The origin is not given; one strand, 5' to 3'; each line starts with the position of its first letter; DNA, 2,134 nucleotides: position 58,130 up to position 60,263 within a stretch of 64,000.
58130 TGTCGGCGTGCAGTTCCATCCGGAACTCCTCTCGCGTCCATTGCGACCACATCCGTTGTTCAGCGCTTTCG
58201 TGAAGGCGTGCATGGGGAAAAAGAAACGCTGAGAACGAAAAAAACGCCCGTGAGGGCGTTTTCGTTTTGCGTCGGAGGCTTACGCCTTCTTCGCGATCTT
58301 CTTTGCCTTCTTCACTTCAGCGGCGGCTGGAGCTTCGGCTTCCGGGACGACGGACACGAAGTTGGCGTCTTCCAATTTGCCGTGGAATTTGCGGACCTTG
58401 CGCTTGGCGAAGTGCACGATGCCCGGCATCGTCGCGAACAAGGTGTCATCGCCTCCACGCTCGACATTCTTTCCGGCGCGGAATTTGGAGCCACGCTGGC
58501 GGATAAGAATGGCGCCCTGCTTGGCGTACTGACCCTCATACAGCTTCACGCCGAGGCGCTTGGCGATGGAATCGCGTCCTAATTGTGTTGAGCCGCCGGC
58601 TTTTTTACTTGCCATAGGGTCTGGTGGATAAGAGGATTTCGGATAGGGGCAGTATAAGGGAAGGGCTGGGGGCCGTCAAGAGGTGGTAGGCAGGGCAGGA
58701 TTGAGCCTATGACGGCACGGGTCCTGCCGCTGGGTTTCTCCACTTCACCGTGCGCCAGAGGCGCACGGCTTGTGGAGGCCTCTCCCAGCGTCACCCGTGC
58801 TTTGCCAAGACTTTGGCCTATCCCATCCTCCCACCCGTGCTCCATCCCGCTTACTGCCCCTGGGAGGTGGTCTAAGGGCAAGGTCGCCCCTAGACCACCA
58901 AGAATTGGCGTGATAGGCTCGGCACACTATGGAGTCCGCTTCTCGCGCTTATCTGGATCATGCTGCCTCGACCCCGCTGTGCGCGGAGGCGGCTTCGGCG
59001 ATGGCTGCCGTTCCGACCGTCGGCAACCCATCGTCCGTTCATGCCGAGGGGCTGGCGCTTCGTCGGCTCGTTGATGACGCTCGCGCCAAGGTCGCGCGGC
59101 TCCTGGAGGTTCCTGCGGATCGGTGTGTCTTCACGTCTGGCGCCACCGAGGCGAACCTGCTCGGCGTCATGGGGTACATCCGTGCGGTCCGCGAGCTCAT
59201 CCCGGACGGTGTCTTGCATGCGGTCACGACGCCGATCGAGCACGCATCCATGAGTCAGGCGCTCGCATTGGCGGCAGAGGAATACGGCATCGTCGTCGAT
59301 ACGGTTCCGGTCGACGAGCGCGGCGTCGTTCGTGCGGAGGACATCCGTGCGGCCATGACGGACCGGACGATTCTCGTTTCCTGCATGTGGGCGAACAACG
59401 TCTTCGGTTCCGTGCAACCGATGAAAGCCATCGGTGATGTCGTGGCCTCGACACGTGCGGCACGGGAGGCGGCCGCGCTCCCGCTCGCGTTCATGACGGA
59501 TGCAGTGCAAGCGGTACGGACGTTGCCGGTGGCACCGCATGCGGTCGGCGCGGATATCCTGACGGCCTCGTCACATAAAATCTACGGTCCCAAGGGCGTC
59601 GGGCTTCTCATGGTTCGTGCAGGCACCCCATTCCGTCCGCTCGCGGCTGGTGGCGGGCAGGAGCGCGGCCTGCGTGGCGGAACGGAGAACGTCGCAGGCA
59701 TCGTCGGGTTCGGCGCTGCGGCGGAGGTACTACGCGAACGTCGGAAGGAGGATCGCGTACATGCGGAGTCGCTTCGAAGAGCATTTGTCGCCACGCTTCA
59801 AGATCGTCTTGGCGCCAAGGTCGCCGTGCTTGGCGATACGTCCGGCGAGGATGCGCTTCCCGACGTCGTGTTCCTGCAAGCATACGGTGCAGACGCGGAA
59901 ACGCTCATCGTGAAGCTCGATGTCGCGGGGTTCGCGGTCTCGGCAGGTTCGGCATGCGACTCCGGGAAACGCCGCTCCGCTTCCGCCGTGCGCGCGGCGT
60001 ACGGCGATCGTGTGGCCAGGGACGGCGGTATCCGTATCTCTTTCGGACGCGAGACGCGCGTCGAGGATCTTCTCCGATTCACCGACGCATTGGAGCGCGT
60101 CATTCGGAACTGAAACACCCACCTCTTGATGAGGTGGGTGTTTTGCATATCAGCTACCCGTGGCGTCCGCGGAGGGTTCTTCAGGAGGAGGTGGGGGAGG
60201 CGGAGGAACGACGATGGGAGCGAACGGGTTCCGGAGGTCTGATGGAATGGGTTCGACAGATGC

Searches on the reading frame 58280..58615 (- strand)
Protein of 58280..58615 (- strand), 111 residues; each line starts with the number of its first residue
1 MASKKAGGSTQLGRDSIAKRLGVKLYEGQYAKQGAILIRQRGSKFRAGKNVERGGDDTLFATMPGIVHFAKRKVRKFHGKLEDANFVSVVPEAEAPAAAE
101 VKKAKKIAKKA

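Call 83: search_protein_families(library=pfam, proteins=[window:58280-58615:-], max_evalue=0.001)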
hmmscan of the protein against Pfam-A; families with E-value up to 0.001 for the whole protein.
window:58280-58615:- (111 aa): 1 family
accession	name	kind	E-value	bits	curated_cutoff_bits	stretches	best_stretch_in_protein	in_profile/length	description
PF01016.24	Ribosomal_L27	-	1.4e-29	102.3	20.5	1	2-77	1-76/79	Ribosomal L27 protein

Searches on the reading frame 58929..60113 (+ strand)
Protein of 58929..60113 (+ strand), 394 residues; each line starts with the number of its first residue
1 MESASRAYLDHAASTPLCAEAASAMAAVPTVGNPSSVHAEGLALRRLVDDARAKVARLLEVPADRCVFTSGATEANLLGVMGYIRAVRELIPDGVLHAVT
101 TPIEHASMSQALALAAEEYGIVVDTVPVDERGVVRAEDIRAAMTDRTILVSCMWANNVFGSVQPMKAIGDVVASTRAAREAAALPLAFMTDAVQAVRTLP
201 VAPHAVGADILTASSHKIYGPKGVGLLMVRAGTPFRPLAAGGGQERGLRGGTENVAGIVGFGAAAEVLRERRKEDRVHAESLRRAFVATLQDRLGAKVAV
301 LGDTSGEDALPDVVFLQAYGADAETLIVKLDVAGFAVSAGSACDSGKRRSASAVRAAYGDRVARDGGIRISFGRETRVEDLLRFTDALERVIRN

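Call 83: search_protein_families(library=pfam, proteins=[window:58929-60113:+], max_evalue=0.001)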
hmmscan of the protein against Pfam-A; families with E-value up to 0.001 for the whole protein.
window:58929-60113:+ (394 aa): 1 family
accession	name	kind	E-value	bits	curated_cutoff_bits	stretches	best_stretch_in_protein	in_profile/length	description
PF00266.25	Aminotran_5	-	1.6e-55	189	21.5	1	8-384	2-371/371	Aminotransferase class-V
